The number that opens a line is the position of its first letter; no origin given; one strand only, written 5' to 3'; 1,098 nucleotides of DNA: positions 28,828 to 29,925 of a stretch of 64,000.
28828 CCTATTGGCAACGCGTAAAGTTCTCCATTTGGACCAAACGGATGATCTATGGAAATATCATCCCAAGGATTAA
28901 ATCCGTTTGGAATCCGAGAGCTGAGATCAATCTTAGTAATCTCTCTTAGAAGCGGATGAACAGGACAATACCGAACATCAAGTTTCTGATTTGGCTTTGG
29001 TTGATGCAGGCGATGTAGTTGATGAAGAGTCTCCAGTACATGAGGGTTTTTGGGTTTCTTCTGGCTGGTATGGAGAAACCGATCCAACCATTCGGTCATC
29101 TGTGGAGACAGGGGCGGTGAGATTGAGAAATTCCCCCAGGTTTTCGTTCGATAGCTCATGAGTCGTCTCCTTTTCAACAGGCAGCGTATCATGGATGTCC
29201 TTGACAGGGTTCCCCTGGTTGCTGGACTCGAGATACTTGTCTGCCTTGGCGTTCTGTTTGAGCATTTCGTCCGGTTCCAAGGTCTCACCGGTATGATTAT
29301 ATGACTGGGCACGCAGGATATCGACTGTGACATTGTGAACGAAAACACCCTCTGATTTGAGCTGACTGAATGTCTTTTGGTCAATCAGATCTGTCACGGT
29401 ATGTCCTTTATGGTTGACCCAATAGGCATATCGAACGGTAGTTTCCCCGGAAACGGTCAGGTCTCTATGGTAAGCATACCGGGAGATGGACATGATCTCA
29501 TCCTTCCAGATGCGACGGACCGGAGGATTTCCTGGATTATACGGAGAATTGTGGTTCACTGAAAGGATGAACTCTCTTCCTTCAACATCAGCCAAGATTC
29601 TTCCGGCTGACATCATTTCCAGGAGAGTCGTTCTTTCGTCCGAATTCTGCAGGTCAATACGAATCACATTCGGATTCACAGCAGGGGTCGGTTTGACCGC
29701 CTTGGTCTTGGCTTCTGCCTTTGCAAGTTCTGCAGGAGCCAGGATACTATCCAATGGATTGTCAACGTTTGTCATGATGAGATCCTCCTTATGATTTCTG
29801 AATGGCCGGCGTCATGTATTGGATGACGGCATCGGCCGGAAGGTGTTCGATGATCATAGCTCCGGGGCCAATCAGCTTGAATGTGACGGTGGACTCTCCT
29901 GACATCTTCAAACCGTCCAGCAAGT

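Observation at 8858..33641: Clamp-binding-like motif NPLDxL[F/L] recurs at the termini of at least six proteins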

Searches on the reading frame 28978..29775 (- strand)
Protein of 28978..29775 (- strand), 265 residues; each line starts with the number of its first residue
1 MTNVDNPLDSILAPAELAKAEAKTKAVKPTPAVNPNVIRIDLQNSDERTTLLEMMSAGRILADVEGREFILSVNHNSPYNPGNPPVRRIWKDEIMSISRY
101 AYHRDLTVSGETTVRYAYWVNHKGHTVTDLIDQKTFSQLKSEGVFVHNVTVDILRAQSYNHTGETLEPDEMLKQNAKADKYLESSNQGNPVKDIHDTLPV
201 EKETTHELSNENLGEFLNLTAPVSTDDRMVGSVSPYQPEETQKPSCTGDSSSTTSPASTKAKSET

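Call 5: search_protein_families(library=pfam, proteins=[window:28978-29775:-], max_evalue=0.01)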
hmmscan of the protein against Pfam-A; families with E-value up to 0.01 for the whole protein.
window:28978-29775:- (265 aa): 0 families

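Call 32: search_protein_families(library=phrogs, proteins=[window:28978-29775:-], max_evalue=0.001)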
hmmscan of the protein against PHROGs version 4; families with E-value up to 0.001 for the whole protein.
window:28978-29775:- (265 aa): 0 families

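Call 43: search_protein_representatives(protein=window:28978-29775:-)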
Query: 265 residues. Proteins with E-value up to 0.001 (for the whole library): 22; up to 1e-10: 7; up to 1e-30: 0. The best 22 are listed.
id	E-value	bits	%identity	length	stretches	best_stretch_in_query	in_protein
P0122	8.9e-29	117.0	98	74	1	1-62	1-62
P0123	1.2e-28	116.6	44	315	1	18-183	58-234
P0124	2.5e-14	69.7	38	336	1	32-143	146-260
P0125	1.6e-13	67.1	31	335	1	19-142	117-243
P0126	2.6e-13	66.4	33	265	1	21-171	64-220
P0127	3.9e-12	62.5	35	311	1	15-147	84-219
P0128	8.6e-11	58.1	28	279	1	20-186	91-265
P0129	1.8e-10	57.0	28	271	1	23-206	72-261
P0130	5.0e-10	55.6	30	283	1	33-227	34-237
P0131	5.6e-10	55.5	26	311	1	35-178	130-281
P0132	2.7e-09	53.2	28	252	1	19-142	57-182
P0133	3.2e-09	53.0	28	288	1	19-180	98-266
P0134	4.3e-09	52.6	30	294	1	35-154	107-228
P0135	1.9e-08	50.4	29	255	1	33-141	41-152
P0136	2.2e-08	50.3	31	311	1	16-151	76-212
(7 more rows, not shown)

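Call 47: search_solved_structures(query=A3, max_evalue=1)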
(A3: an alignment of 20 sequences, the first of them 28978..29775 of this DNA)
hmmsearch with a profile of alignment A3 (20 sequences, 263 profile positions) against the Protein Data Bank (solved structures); distinct sequences matched with E-value up to 1: 3.
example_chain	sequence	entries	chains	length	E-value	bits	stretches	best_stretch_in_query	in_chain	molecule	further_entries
7m2w_U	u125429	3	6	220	0.16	14.3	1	170-247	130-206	Spindle pole body component 110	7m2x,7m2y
2m4n_A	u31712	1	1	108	0.42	13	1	66-90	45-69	Protein AFD-1, isoform a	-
6swt_B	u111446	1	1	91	0.72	12.2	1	135-162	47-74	Affimer 9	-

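Call 54: predict_structure(alignment_id=A3)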
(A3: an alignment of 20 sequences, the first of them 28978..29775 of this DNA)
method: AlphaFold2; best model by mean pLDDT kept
length: 265 residues; sequences in the alignment: 20
mean_pLDDT: 68.2   pTM: 0.51
mean pLDDT of the five models: 68.2, 67.8, 67.0, 67.0, 63.9
residues with pLDDT >= 90: 32; 70-90: 112; 50-70: 50; < 50: 71
segments of 3 or more residues with pLDDT < 50: 1-5, 26-30, 195-210, 217-233, 240-243, 245-265
pLDDT, mean of each block of 10 residues (from residue 1): 49 63 51 67 70 77 87 84 84 92 75 85 86 91 87 85 77 83 80 49 39 48 44 50 43 40 41
secondary structure, 60 per line:
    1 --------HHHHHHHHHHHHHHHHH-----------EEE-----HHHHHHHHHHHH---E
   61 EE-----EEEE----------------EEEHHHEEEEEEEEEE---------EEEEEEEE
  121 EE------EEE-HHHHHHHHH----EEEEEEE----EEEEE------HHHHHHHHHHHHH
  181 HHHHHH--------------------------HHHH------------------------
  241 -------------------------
elements in order: H9-25 E37-39 H45-56 E60-62 E68-71 E88-90 E94-103 E113-122 E129-131 H133-141 E146-152 E157-161 H168-186 H213-216

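Call 58: fold_search(model_id=the predicted structure, library=pdb)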
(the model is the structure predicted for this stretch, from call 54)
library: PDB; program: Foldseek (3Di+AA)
matches with E <= 10: 383; with E <= 0.001: 0
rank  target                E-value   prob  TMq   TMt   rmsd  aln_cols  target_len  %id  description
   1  7xti_k                4.8e-02  0.94  0.18  0.12   4.9        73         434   23  RNA polymerase II elongation complex transcribing a nucleosome (EC58hex) (released 2022-10-12)
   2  8yjf_A                1.7e-01  0.28  0.21  0.18  20.3       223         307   10  Structure of human SPT16 MD-CTD and MCM2 HBD chaperoning a histone H3-H4 tetramer and an H2A-H2B dimer (released 2024-03-20)
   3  6a8a_A                1.9e-01  0.63  0.15  0.13   9.0       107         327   13  Ribokinase from Leishmania donovani with ATP (released 2019-07-10)
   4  5zwy_A                2.3e-01  0.51  0.15  0.13   9.5       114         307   12  Ribokinase from Leishmania donovani (released 2019-05-22)
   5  8xgc_M                2.3e-01  0.35  0.20  0.15  11.6       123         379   12  Structure of yeast replisome associated with FACT and histone hexamer, Composite map (released 2024-02-14)
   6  7xsx_k                2.8e-01  0.33  0.19  0.13  10.3       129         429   14  RNA polymerase II elongation complex transcribing a nucleosome (EC49) (released 2022-09-07)
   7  7nky_Q                2.8e-01  0.18  0.19  0.14  19.5       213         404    9  RNA Polymerase II-Spt4/5-nucleosome-FACT structure (released 2021-07-07)
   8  7nky_O                3.2e-01  0.25  0.18  0.12  10.9       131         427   15  RNA Polymerase II-Spt4/5-nucleosome-FACT structure (released 2021-07-07)
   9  8yjm_A                3.4e-01  0.18  0.19  0.17  19.2       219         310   11  Structure of human SPT16 MD-CTD and MCM2 HBD chaperoning a histone H3-H4 tetramer and a single chain H2B-H2A chimera (released 2024-03-20)
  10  7agh_C                4.3e-01  0.35  0.15  0.14   7.4       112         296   15  Crystal structure of SF kinase YihV from E. coli in complex with AMPPNP-Mg (released 2021-04-14)
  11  5zwy_B                4.3e-01  0.35  0.15  0.13   8.9       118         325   12  Ribokinase from Leishmania donovani (released 2019-05-22)
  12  9eh2_y                4.3e-01  0.23  0.19  0.13  11.8       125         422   15  RNA polymerase II-DSIF-SPT6-PAF1c-TFIIS-IWS1-SETD2-FACT nucleosome upstream (released 2024-12-18)
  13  7agk_D                4.6e-01  0.41  0.16  0.14   7.7       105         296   13  Crystal structure of E. coli SF kinase (YihV) in complex with product sulfofructose phosphate (SFP) (released 2021-04-14)
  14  4xuu_C                4.9e-01  0.18  0.18  0.25  10.2       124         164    8  The hSac2 domain from human phosphoinositide phosphatase Sac2 (released 2015-02-25)
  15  4xuu_A                6.2e-01  0.13  0.17  0.23   9.7       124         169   10  The hSac2 domain from human phosphoinositide phosphatase Sac2 (released 2015-02-25)
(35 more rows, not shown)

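Call 71: search_dna_similar(query=window:28978-29775:-, collection=phages, mode=protein, max_evalue=0.001, max_rows=20)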
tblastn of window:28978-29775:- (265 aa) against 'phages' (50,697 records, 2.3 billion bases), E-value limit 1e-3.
No match.

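Call 89: fold_search(model_id=the predicted structure, library=viral)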
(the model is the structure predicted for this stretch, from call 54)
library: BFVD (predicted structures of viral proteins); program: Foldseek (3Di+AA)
matches with E <= 10: 198; with E <= 0.001: 1
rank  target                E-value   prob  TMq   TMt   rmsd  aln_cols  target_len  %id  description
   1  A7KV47                9.3e-05  1.00  0.31  0.35  23.4       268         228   13  (no name in the UniProt tables at hand)
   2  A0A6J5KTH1            6.8e-02  0.93  0.20  0.47   4.9        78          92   13  Uncharacterized protein [uncultured Caudovirales phage]
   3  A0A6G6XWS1            8.7e-02  0.25  0.15  0.23  16.1       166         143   13  (no name in the UniProt tables at hand)
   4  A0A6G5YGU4            1.3e-01  0.38  0.17  0.28   8.9       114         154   11  (no name in the UniProt tables at hand)
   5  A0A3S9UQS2            1.6e-01  0.63  0.19  0.43   6.8        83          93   18  Uncharacterized protein [Mycobacterium phage DrLupo]
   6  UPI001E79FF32         1.6e-01  0.08  0.09  0.20  14.2       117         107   13  (no name look-up for this kind of identifier)
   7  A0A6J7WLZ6            1.7e-01  0.09  0.12  0.13  20.2       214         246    9  Exodeoxyribonuclease 8, PDDEXK-like domain containing protein [uncultured Caudovirales phage]
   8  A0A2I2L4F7            1.8e-01  0.10  0.12  0.16  14.7       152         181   11  Uncharacterized protein [Orpheovirus IHUMI-LCC2]
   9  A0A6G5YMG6            1.9e-01  0.69  0.18  0.47   5.4        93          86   12  (no name in the UniProt tables at hand)
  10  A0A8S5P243            2.0e-01  0.54  0.19  0.40   6.4       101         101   10  Uncharacterized protein [Siphoviridae sp. ct0X023]
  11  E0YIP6                2.2e-01  0.51  0.18  0.44   5.0        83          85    8  Uncharacterized protein [Lactococcus phage 949]
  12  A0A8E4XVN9            2.3e-01  0.30  0.19  0.34  14.2       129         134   16  Uncharacterized protein [Maribacter phage Colly_1]
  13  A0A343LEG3            2.5e-01  0.09  0.12  0.10  21.8       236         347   14  Putative recombination protein Bet [Leptospira phage LE4]
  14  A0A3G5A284            3.1e-01  0.06  0.07  0.07  20.3        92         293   14  Putative helicase/exonuclease [Harvfovirus sp.]
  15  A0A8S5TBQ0            3.3e-01  0.60  0.17  0.56   5.7        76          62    9  Flagellar and Swarming motility protein [Siphoviridae sp. ctmHK36]
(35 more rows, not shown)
